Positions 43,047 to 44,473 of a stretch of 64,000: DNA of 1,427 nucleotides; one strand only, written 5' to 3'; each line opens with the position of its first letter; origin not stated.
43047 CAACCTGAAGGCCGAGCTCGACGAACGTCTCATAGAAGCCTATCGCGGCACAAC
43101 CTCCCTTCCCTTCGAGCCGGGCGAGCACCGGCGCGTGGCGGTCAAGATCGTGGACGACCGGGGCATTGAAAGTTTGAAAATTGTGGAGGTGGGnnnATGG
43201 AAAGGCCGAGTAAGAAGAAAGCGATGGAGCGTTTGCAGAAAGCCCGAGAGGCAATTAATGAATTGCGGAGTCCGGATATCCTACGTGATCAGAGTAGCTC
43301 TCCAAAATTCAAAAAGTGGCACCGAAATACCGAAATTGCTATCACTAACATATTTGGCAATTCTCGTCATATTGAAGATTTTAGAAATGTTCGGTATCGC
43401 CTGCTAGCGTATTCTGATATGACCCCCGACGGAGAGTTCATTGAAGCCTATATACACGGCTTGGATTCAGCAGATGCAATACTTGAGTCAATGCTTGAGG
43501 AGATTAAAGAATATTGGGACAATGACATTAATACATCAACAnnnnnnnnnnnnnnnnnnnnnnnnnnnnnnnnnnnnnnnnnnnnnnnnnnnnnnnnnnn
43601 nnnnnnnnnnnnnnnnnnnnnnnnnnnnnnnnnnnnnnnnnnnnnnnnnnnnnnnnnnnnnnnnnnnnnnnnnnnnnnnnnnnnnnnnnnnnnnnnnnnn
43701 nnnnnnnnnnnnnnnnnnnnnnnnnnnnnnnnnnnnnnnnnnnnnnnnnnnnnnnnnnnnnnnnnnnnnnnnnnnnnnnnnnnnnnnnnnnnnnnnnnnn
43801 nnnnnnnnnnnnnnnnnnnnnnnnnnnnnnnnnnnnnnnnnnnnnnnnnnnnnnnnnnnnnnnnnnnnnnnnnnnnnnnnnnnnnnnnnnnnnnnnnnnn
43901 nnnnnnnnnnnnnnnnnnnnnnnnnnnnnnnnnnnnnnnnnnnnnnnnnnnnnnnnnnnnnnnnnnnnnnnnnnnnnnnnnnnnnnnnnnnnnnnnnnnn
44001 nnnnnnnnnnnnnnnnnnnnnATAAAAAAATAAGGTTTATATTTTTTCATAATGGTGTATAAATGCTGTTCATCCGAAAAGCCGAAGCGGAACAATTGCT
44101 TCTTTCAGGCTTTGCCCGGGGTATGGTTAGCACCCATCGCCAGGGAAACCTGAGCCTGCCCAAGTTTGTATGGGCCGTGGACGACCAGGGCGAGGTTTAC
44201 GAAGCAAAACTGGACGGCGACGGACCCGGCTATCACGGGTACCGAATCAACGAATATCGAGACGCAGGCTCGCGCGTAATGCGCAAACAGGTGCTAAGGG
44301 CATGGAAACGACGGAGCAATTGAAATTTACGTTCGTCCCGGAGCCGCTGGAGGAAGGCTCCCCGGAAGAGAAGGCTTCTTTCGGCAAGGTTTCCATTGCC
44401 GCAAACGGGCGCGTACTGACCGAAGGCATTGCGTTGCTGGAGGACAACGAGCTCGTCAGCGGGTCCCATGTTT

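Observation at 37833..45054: Type III R-M operon translationally coupled to a TIR-like effector gene plus two unknown genes: a composite defence island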

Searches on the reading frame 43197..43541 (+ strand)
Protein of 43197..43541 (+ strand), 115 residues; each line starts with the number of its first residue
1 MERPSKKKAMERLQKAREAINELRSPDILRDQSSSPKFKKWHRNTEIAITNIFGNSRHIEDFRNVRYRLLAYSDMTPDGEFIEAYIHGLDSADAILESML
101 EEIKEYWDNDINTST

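Call 54: predict_structure(alignment_id=A2)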
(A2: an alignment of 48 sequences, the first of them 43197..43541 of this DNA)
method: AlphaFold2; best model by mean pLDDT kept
length: 115 residues; sequences in the alignment: 48
mean_pLDDT: 93.0   pTM: 0.84
mean pLDDT of the five models: 93.0, 92.6, 91.4, 91.4, 89.2
residues with pLDDT >= 90: 102; 70-90: 6; 50-70: 5; < 50: 2
segments of 3 or more residues with pLDDT < 50: none
pLDDT, mean of each block of 10 residues (from residue 1): 90 98 93 95 98 95 96 92 97 98 90 51
secondary structure, 60 per line:
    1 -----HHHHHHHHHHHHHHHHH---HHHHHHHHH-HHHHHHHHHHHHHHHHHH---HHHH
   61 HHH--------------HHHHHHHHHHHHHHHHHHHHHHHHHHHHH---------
elements in order: H6-22 H26-34 H36-53 H57-63 H78-106

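Call 61: fold_search(model_id=the predicted structure, library=pdb)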
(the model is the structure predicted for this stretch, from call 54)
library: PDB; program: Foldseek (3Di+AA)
matches with E <= 10: 176; with E <= 0.001: 0
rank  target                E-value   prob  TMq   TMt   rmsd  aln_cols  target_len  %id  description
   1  8pbw_A                2.8e-01  0.95  0.51  0.46   5.6       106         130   10  Histidine-containing phosphotransfer protein from Chaetomium thermophilum (released 2024-07-03)
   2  2jx0_MODEL_1_A        4.3e-01  0.91  0.50  0.45   6.0       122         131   11  The paxillin-binding domain (PBD) of G Protein Coupled Receptor (GPCR)-kinase (GRK) interacting protein 1 (GIT (released 2008-04-29)
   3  8pbw_B                4.7e-01  0.75  0.44  0.40   6.2       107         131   14  Histidine-containing phosphotransfer protein from Chaetomium thermophilum (released 2024-07-03)
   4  8pbw_C                5.2e-01  0.60  0.40  0.36   6.3       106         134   15  Histidine-containing phosphotransfer protein from Chaetomium thermophilum (released 2024-07-03)
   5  8rqg                  5.5e-01  0.57  0.41  0.38   6.3       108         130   18  Histidine-containing phosphotransfer protein from Chaetomium termophilum mutant H105E (released 2024-07-03)
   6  8rqj_A                7.2e-01  0.41  0.33  0.31   7.9       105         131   15  Histidine-containing phosphotransfer protein from Chaetomium termophilum mutant R158A (released 2024-07-03)
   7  9grx_6                7.6e-01  0.60  0.43  0.40   6.9       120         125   11  NDH-PSI-LHCI supercomplex from S. oleracea (released 2025-02-12)
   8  6iuh_A                9.3e-01  0.69  0.53  0.51   5.0       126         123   10  Crystal structure of GIT1 PBD domain in complex with Liprin-alpha2 (released 2019-02-20)
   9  5xsd_L                9.3e-01  0.44  0.42  0.40   6.2       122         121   11  XylFII-LytSN complex mutant - D103A (released 2017-08-02)
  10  7wff_g                9.9e-01  0.30  0.36  0.36   9.7       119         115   15  Subcomplexes B,M and L in the Cylic electron transfer supercomplex NDH-PSI from Arabidopsis (released 2022-03-16)
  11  9grx_7                1.0e+00  0.44  0.43  0.37   5.5       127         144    9  NDH-PSI-LHCI supercomplex from S. oleracea (released 2025-02-12)
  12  7ah0                  1.2e+00  0.69  0.49  0.53   5.5       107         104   14  Crystal structure of the de novo designed two-heme binding protein, 4D2 (released 2021-10-06)
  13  6iuh_B                1.2e+00  0.63  0.52  0.51   4.9       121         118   12  Crystal structure of GIT1 PBD domain in complex with Liprin-alpha2 (released 2019-02-20)
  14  7vd5_Q                1.2e+00  0.25  0.34  0.27   6.3       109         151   14  Structure of C2S2M2-type PSII-FCPII supercomplex from diatom (released 2022-03-02)
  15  3lf9                  1.5e+00  0.12  0.25  0.24  15.6       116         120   16  Crystal structure of HIV epitope-scaffold 4E10_D0_1IS1A_001_C (released 2010-09-22)
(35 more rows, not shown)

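Call 91: search_protein_representatives(protein=window:43197-43541:+)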
Query: 115 residues. Proteins with E-value up to 0.001 (for the whole library): 529; up to 1e-10: 185; up to 1e-30: 0. The best 150 are listed.
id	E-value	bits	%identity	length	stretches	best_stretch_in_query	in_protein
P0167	4.7e-24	100.5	52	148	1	1-112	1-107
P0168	7.0e-24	99.9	56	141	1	5-110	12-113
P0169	1.1e-23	99.3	51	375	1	1-112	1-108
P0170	3.7e-23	97.6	51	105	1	1-108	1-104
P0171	6.4e-23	96.9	54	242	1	5-113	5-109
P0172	7.0e-23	96.7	48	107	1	6-109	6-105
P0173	3.2e-22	94.6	48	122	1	1-110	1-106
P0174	8.0e-22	93.3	50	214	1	1-111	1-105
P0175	6.7e-21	90.4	50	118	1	1-113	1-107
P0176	1.5e-20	89.2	54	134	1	1-109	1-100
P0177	3.0e-20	88.3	56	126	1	35-113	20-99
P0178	3.6e-20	88.0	48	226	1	4-114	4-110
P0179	4.1e-20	87.8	50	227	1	4-110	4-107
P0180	6.0e-20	87.3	50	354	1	2-113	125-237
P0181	6.9e-20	87.1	47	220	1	5-111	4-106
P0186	7.3e-19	83.8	52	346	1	1-111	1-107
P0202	1.0e-17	80.2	40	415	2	6-111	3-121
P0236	1.7e-15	72.9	41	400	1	3-111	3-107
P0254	3.3e-14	68.8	29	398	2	14-110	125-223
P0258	6.7e-14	67.8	39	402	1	4-112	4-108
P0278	3.3e-13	65.6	39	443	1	12-109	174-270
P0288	1.3e-12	63.7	43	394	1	6-110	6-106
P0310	6.8e-12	61.4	38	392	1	17-111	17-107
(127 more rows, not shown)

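Call 92: search_protein_families(library=pfam, proteins=[P0169, P0180, P0186, P0202, P0236, P0254, P0258, P0278, P0288, P0310], max_evalue=0.001)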
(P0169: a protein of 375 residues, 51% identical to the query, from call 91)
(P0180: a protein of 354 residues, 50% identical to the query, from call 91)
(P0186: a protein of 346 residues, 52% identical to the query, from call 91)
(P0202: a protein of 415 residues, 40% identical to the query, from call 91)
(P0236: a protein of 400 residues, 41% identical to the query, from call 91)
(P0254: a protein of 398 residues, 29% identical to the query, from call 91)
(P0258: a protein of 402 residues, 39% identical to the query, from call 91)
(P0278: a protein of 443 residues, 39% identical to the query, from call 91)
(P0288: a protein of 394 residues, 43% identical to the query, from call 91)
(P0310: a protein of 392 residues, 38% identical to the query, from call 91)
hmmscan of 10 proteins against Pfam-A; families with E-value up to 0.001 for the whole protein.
P0169 (375 aa): 1 family
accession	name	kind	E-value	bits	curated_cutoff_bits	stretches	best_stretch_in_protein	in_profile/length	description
PF10137.14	CAP12-PCTIR_TIR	-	1.6e-36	125.3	24.7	1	126-244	1-118/119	CAP12/Pycsar effector protein, TIR domain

P0180 (354 aa): 1 family
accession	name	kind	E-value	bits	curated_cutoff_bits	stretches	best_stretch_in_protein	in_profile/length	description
PF10137.14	CAP12-PCTIR_TIR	-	1.5e-18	67.3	24.7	1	253-317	1-67/119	CAP12/Pycsar effector protein, TIR domain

P0186 (346 aa): 2 families
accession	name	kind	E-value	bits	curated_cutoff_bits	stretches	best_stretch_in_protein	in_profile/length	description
PF13676.11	TIR_2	-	1.7e-30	106.4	28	1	126-249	1-121/122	TIR domain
PF01582.25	TIR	-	1.7e-07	31.7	21.3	1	127-222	5-98/179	TIR domain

P0202 (415 aa): 1 family
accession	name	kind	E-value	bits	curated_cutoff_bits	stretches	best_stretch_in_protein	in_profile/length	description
PF10137.14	CAP12-PCTIR_TIR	-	1.7e-38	131.7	24.7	1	271-389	1-118/119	CAP12/Pycsar effector protein, TIR domain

P0236 (400 aa): 1 family
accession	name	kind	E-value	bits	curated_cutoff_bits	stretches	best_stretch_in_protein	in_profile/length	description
PF10137.14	CAP12-PCTIR_TIR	-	8.7e-26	90.7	24.7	1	126-256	2-118/119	CAP12/Pycsar effector protein, TIR domain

P0254 (398 aa): 1 family
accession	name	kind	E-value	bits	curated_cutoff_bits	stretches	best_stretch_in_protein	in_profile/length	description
PF10137.14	CAP12-PCTIR_TIR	-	2.1e-30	105.6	24.7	1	251-369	2-118/119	CAP12/Pycsar effector protein, TIR domain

P0258 (402 aa): 1 family
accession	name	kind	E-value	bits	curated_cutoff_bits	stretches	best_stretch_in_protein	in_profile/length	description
PF10137.14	CAP12-PCTIR_TIR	-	5e-23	81.8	24.7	1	136-266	1-117/119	CAP12/Pycsar effector protein, TIR domain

P0278 (443 aa): 2 families
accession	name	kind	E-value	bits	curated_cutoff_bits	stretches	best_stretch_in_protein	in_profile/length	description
PF13676.11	TIR_2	-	2.5e-12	47.8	28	1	297-405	1-104/122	TIR domain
PF01582.25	TIR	-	1.6e-06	28.4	21.3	1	298-404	5-113/179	TIR domain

P0288 (394 aa): 1 family
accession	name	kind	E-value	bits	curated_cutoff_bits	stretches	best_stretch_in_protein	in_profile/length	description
PF18863.6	AbiJ_NTD4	-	1.6e-20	74.5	34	1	125-275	2-149/152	AbiJ N-terminal domain 4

P0310 (392 aa): 1 family
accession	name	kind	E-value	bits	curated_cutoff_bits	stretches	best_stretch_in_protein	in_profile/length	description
PF01048.26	PNP_UDP_1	-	9.8e-14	51.8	25.1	1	137-368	2-207/233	Phosphorylase superfamily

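Call 95: search_protein_families(library=padloc, proteins=[P0310, P0288], max_evalue=0.001)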
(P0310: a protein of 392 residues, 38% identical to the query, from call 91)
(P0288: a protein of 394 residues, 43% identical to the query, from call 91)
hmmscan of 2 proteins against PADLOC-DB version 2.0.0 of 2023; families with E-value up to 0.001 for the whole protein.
P0310 (392 aa): 3 families
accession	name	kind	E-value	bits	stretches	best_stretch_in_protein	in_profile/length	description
PDLC04726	PDC-M60C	-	6.1e-34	115.6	1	117-386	130-399/407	-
PDLC00759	Effector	-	1.2e-17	61.6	1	115-387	223-500/506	PN-superfamily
PDLC05005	PDC-S35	-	9.2e-13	46.5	1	5-108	5-104/264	-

P0288 (394 aa): 3 families
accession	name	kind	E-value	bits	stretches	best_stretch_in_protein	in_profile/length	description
PDLC04997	PDC-S32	-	4.2e-23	80.5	1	120-378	6-264/285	-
PDLC04996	PDC-S32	-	2.2e-16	58.3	1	125-368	4-245/280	-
PDLC05005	PDC-S35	-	2e-06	25.7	1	7-105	4-101/264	-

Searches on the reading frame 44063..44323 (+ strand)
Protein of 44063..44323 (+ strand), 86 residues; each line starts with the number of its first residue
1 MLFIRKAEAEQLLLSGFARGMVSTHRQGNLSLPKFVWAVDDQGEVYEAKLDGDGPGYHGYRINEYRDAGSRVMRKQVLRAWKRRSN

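Call 4: search_protein_families(library=pfam, proteins=[window:44063-44323:+], max_evalue=0.01)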
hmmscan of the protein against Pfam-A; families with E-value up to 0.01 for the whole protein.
window:44063-44323:+ (86 aa): 0 families

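Call 7: search_protein_families(library=padloc, proteins=[window:44063-44323:+], max_evalue=0.01)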
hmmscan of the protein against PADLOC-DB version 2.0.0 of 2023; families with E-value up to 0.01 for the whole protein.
window:44063-44323:+ (86 aa): 0 families

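Call 8: search_protein_families(library=ncbifam, proteins=[window:44063-44323:+], max_evalue=0.01)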
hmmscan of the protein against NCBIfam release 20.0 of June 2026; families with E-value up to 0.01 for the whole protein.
window:44063-44323:+ (86 aa): 0 families

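Call 38: find_homologous_proteins(query=window:44063-44323:+)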
Query window:44063-44323:+ (86 aa): 21 proteins with E <= 0.001 among 22 candidates.
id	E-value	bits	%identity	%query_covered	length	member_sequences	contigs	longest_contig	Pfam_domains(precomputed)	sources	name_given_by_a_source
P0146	7.8e-48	178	98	98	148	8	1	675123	-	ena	-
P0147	7.1e-41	155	84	97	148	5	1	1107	-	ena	-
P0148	3.5e-40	153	81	98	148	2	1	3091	-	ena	-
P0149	4.8e-40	153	85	98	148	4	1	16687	-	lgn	-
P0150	1.3e-24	103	63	98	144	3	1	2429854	-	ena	-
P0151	1.6e-18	84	59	93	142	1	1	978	-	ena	-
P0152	9.0e-18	82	59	94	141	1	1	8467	-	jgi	jgi:hypothetical protein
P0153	7.1e-17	79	59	97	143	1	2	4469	-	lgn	-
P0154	2.1e-15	74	58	90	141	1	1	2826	-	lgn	-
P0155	1.4e-14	71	53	87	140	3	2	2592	-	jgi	-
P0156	3.4e-14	70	56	95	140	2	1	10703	-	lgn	-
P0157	3.6e-14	70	52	94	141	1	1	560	-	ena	-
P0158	4.2e-14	70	54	97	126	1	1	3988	-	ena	-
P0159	4.7e-14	70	49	99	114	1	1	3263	-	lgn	-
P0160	1.6e-13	68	52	94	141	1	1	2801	-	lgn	-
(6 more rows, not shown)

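Call 39: find_encoding_contigs(protein=P0146, flank=10000, max_places=3)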
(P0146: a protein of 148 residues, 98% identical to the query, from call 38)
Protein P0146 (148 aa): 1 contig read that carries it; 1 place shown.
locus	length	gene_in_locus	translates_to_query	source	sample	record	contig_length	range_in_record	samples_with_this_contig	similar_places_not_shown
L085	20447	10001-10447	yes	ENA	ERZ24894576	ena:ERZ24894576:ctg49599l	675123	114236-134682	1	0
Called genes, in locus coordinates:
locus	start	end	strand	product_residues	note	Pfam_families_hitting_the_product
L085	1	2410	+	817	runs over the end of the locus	PF26314:MptA_B_family, PF13489:Methyltransf_23 (faint), PF08241:Methyltransf_11 (weak)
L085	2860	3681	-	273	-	PF00440:TetR_N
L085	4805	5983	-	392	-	-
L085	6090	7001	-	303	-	PF01745:IPT (weak), PF01715:IPPT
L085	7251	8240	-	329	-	PF02899:Phage_int_SAM_1, PF00589:Phage_integrase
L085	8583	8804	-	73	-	-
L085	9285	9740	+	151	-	-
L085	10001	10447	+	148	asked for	-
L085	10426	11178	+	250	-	-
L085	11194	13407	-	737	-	PF18962:Por_Secre_tail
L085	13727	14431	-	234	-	PF08713:DNA_alkylation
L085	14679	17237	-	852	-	PF03160:Calx-beta (weak), PF18962:Por_Secre_tail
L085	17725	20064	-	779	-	PF00403:HMA, PF00122:E1-E2_ATPase, PF00702:Hydrolase, PF08282:Hydrolase_3 (faint)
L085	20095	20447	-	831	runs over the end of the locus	PF17162:DUF5118, PF17148:DUF5117, PF16313:DUF4953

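Call 44: search_protein_families(library=pfam, proteins=[P0146], max_evalue=1)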
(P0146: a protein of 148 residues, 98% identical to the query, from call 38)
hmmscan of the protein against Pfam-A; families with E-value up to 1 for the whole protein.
P0146 (148 aa): 0 families

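Call 95: search_protein_families(library=padloc, proteins=[P0146], max_evalue=0.001)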
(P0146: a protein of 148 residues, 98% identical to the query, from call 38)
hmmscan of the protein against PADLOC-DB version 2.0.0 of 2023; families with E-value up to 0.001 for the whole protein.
P0146 (148 aa): 0 families
